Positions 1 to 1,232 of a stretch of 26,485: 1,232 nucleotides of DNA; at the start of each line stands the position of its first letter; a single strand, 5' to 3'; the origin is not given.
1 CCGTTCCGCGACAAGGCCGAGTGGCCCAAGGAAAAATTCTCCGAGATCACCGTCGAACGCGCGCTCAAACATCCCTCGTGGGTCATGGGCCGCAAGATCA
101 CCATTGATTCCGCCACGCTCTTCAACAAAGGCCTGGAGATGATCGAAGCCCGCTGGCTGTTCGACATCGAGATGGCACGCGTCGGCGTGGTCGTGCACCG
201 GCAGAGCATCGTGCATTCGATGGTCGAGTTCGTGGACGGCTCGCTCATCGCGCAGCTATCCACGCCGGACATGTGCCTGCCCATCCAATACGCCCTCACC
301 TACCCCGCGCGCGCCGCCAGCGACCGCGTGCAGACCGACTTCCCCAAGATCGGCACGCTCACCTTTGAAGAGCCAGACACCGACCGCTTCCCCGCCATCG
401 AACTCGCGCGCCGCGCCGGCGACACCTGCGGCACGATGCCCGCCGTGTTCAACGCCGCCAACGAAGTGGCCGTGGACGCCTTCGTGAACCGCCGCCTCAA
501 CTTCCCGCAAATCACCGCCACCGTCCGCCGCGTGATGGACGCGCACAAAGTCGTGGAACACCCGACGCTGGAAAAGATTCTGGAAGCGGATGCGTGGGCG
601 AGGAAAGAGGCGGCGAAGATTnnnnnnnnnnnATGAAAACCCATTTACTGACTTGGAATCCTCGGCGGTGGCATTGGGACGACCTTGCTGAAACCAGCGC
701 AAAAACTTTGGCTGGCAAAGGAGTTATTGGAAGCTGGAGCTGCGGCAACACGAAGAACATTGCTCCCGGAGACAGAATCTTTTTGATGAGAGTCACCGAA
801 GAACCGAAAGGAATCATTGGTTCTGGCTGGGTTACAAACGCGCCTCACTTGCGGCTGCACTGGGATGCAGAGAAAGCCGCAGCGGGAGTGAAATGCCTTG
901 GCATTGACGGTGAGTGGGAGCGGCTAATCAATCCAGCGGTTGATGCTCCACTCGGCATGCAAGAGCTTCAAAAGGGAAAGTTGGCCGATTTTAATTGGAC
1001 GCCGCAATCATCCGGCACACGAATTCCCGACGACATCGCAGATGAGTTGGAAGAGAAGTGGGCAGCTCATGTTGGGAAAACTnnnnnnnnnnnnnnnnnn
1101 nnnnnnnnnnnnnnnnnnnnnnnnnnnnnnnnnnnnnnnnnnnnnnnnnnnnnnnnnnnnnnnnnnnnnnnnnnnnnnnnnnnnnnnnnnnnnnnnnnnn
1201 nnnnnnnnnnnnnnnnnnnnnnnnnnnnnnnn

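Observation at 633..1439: EVE/PUA-like::HNH fusion inserted between dxr and waaA, a candidate modification-dependent restriction (defence) enzyme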

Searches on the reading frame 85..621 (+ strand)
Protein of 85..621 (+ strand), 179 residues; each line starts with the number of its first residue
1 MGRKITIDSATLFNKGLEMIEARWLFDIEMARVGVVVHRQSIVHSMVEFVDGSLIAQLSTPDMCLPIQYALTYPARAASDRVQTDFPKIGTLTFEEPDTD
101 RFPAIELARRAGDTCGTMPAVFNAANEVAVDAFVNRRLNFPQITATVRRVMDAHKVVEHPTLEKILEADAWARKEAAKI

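Call 5: search_protein_families(library=pfam, proteins=[window:85-621:+], max_evalue=1)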
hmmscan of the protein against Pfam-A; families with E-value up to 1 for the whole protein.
window:85-621:+ (179 aa): 2 families
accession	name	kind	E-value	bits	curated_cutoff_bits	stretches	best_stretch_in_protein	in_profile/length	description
PF13288.12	DXPR_C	-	1.6e-42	144.8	27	1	58-174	1-114/115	DXP reductoisomerase C-terminal domain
PF08436.17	DXP_redisom_C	-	4.6e-11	43.1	26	1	1-26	59-84/84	1-deoxy-D-xylulose 5-phosphate reductoisomerase C-terminal domain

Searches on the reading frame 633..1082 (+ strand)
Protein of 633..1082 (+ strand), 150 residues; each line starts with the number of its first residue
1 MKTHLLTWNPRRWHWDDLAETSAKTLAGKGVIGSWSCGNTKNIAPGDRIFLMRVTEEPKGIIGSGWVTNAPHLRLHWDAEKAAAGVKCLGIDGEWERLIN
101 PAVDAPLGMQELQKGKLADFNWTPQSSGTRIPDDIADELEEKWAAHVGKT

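Call 51: search_solved_structures(query=A2, max_evalue=10, show_alignments=5)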
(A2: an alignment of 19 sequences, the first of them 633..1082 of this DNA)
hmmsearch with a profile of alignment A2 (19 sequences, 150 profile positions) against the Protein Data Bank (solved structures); distinct sequences matched with E-value up to 10: 0.

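Call 60: search_protein_representatives(alignment_id=A3)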
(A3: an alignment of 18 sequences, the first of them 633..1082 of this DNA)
Query: 18 sequences, 150 profile positions. Proteins with E-value up to 0.001 (for the whole library): 3412; up to 1e-10: 2349; up to 1e-30: 645. The best 150 are listed.
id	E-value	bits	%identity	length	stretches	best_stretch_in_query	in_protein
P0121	4.2e-62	224.9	-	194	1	1-149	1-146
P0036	5.4e-59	214.8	-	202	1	1-138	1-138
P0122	2.9e-55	202.7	-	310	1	2-148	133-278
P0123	1.7e-52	193.7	-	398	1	2-146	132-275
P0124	1.9e-52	193.5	-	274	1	1-149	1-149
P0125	7.3e-52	191.6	-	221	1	1-149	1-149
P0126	6.4e-51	188.6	-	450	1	3-148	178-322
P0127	2.4e-50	186.7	-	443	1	2-149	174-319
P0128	4.1e-50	185.9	-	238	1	1-148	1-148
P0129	9.7e-50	184.7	-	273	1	1-148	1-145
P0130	1.1e-49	184.5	-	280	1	1-148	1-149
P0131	1.9e-49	183.8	-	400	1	1-147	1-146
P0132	5.1e-49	182.4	-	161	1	1-147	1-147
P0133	8.5e-49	181.7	-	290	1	1-147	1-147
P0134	1.0e-48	181.4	-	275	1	1-145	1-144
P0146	2.2e-47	177.1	-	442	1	1-149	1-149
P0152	8.5e-47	175.2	-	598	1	1-147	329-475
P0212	1.1e-42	161.8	-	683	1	1-148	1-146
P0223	3.0e-42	160.4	-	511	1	1-148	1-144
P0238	2.4e-41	157.5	-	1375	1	2-149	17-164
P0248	1.2e-40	155.3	-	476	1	2-148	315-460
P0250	1.5e-40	154.9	-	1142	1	3-148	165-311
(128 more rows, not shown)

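Call 61: search_protein_families(library=pfam, proteins=[P0123, P0126, P0131, P0146, P0152, P0212, P0238, P0250, P0223, P0248], max_evalue=0.001)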
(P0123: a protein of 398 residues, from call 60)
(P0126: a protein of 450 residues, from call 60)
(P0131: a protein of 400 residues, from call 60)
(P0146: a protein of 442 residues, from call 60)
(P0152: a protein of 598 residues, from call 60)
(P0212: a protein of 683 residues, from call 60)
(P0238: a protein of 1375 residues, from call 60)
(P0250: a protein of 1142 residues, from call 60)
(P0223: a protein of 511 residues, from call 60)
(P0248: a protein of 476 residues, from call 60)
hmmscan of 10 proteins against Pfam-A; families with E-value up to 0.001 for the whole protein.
P0123 (398 aa): 1 family
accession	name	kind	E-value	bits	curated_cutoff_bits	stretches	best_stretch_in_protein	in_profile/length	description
PF01844.29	HNH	-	2.8e-06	27.8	21.4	1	328-382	1-46/47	HNH endonuclease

P0126 (450 aa): 1 family
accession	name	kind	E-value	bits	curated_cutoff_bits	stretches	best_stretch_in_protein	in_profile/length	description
PF01844.29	HNH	-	0.00012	22.5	21.4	1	373-427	1-46/47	HNH endonuclease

P0131 (400 aa): 2 families
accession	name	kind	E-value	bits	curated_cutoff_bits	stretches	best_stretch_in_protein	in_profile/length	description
PF01844.29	HNH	-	2.6e-07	31.1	21.4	1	327-381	1-46/47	HNH endonuclease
PF01878.24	EVE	-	4.3e-05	24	23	1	4-118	3-120/145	EVE domain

P0146 (442 aa): 2 families
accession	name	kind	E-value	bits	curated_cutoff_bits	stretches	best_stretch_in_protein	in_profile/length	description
PF02182.23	SAD_SRA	-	1.2e-51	174.8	30.7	1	158-297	2-147/148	SAD/SRA domain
PF13391.12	HNH_2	-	2.6e-12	46.9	21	1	350-404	1-65/66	HNH endonuclease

P0152 (598 aa): 1 family
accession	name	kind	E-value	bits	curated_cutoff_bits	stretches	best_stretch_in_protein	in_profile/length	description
PF01844.29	HNH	-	0.00021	21.8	21.4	1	523-576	1-44/47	HNH endonuclease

P0212 (683 aa): 4 families
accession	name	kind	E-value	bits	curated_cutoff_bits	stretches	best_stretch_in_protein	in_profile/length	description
PF07728.20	AAA_5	-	1.5e-25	90.3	22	1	426-576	1-139/139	AAA domain (dynein-related subfamily)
PF20720.3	nSTAND3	-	1.2e-07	32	27.2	1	408-452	1-45/155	Novel STAND NTPase 3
PF13401.12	AAA_22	-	3.4e-05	24.6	27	1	423-545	4-124/130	AAA domain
PF00004.35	AAA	-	8.7e-05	23.4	21.2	1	428-577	2-124/131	ATPase family associated with various cellular activities (AAA)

P0238 (1375 aa): 3 families
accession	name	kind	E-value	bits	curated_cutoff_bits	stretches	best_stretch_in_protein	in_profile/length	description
PF07728.20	AAA_5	-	1.3e-10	41.9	22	1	1053-1127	67-139/139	AAA domain (dynein-related subfamily)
PF13401.12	AAA_22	-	6.8e-05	23.6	27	0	910-999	6-65/130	AAA domain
PF20030.5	bpMoxR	-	0.00062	19.3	27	0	881-931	3-53/205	MoxR domain in the MoxR-vWA-beta-propeller ternary systems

P0250 (1142 aa): 1 family
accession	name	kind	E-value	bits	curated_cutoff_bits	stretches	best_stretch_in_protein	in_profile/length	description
PF01878.24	EVE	-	0.0002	21.8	23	0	204-263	37-103/145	EVE domain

P0223 (511 aa): 0 families

P0248 (476 aa): 11 families
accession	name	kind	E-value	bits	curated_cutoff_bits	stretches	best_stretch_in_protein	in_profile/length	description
PF00515.34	TPR_1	-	3.1e-12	46.2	27.8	0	246-274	1-29/34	Tetratricopeptide repeat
PF14559.12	TPR_19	-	1.1e-09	38.9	25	0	155-193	4-42/68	Tetratricopeptide repeat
PF13432.12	TPR_16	-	1.3e-08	35.6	32.7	0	234-274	19-60/65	Tetratricopeptide repeat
PF13181.12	TPR_8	-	7.5e-08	32.4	25.7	0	144-174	3-33/34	Tetratricopeptide repeat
PF07719.23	TPR_2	-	8.8e-08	32.1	27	0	246-276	1-31/34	Tetratricopeptide repeat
PF13431.12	TPR_17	-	7e-07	29.5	24.4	0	234-266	1-33/34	Tetratricopeptide repeat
PF13414.12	TPR_11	-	9e-07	28.9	26.8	0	157-187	9-39/42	TPR repeat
PF13428.12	TPR_14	-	1.7e-06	28.6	23.5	0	219-251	8-40/44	Tetratricopeptide repeat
PF13424.12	TPR_12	-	1.7e-06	28.5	30.1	0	178-242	5-75/77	Tetratricopeptide repeat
PF13174.12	TPR_6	-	0.00015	22.6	26.3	0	145-173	3-31/33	Tetratricopeptide repeat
PF23914.1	TPR_CcmH_CycH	-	0.00039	20.7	42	0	238-280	42-84/158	Cytochrome c-type biogenesis protein H TPR domain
